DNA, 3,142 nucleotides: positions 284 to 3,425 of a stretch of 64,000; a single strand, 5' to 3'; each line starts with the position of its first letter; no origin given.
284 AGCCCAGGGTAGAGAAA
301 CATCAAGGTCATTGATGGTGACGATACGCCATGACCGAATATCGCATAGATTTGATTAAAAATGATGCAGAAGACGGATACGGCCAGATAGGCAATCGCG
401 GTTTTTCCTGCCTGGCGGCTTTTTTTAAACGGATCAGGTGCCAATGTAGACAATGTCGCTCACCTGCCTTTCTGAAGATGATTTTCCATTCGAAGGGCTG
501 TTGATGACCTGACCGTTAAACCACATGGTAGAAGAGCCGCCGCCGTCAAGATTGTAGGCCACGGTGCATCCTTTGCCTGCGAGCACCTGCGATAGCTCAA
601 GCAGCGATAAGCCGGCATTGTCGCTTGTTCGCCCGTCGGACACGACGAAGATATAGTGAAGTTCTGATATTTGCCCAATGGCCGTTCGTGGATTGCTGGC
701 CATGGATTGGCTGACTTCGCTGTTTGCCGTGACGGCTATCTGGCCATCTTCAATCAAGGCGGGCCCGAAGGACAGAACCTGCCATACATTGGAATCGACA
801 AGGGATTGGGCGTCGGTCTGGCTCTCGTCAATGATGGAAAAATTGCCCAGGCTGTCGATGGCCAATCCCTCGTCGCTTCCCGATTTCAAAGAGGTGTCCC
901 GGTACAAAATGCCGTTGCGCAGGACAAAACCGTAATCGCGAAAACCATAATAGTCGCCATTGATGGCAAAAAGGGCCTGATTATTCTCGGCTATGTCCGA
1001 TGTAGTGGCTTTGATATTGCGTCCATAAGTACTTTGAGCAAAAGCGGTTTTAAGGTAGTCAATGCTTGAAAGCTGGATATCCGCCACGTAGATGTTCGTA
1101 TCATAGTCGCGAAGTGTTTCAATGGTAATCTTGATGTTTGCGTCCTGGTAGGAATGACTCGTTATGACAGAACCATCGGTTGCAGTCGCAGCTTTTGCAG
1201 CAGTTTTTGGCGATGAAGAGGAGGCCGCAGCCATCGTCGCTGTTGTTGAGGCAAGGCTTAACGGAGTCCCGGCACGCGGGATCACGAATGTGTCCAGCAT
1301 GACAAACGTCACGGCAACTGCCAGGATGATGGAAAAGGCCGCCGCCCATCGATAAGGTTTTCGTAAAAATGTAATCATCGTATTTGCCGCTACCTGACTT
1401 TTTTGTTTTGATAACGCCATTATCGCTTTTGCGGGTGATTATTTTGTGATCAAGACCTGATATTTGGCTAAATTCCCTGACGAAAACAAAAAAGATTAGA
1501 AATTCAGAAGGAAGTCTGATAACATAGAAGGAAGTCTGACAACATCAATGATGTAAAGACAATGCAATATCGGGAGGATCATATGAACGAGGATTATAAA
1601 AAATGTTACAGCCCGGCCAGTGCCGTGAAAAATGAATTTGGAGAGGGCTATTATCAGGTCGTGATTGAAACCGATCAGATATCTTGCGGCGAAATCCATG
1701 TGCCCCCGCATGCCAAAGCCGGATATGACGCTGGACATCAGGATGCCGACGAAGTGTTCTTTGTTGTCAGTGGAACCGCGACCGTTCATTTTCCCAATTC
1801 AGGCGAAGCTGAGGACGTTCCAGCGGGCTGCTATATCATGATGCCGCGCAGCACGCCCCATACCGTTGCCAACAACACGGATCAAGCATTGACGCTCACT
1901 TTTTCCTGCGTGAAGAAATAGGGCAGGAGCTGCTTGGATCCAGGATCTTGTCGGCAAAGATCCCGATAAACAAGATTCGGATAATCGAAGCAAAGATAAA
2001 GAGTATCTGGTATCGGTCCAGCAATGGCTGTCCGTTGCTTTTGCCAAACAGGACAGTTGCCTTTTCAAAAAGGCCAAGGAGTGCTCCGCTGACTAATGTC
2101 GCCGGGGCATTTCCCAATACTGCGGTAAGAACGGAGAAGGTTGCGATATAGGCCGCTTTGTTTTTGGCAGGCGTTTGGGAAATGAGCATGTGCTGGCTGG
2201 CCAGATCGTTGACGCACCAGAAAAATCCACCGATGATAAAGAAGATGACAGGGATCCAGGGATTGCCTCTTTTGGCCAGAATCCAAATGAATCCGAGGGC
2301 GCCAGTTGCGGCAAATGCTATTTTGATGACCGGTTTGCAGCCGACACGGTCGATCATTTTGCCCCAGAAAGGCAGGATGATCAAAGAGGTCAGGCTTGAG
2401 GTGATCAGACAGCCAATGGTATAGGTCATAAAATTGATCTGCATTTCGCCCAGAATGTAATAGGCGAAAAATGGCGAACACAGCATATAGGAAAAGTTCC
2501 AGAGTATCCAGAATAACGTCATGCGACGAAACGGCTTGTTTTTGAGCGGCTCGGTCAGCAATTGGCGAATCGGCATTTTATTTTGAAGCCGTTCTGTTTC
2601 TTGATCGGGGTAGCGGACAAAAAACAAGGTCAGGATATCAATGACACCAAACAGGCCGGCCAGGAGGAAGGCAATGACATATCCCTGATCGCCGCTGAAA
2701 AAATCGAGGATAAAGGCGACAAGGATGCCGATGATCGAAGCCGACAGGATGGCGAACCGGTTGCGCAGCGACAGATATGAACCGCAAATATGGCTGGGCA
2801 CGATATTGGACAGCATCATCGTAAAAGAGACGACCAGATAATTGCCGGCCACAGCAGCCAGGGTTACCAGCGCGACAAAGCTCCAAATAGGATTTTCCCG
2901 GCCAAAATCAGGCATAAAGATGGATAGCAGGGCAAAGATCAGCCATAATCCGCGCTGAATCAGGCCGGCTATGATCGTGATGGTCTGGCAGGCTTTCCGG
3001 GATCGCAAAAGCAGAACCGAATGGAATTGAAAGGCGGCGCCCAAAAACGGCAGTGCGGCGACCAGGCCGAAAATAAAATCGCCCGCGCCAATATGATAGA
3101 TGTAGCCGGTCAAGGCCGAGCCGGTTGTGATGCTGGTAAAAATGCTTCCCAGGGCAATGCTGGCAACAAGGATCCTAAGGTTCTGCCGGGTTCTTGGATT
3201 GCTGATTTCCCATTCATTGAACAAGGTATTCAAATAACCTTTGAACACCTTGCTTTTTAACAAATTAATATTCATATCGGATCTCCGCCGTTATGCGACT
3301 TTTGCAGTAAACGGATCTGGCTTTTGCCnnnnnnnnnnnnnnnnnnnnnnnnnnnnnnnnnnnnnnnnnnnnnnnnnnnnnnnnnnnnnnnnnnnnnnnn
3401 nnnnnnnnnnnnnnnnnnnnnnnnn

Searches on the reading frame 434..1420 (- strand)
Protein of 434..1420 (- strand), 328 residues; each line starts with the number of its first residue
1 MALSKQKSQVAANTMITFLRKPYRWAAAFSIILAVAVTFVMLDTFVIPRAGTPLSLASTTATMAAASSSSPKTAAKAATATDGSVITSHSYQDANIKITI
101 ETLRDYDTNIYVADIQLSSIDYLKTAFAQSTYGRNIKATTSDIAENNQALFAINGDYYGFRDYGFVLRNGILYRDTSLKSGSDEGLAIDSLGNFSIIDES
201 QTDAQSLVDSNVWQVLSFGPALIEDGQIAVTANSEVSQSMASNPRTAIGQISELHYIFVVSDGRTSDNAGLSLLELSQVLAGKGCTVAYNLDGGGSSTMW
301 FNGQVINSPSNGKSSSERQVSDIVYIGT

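Call 69: search_protein_families(library=pfam, proteins=[window:434-1420:-], max_evalue=0.00001)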
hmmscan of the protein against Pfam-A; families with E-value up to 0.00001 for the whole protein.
window:434-1420:- (328 aa): 1 family
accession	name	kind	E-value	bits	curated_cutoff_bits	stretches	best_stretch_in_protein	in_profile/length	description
PF09992.14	NAGPA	-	1.6e-35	123.2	25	1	148-326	2-168/169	Phosphodiester glycosidase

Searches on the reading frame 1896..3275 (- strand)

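Call 69: search_protein_families(library=pfam, proteins=[window:1896-3275:-], max_evalue=0.00001)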
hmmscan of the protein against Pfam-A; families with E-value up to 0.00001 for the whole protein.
window:1896-3275:- (459 aa): 2 families
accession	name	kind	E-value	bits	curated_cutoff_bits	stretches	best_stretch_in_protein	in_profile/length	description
PF07690.21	MFS_1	-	8.5e-21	74.7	33.4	2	40-388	4-342/347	Major Facilitator Superfamily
PF13347.12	MFS_2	-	1.3e-06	27.7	27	1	117-402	83-383/427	MFS/sugar transport protein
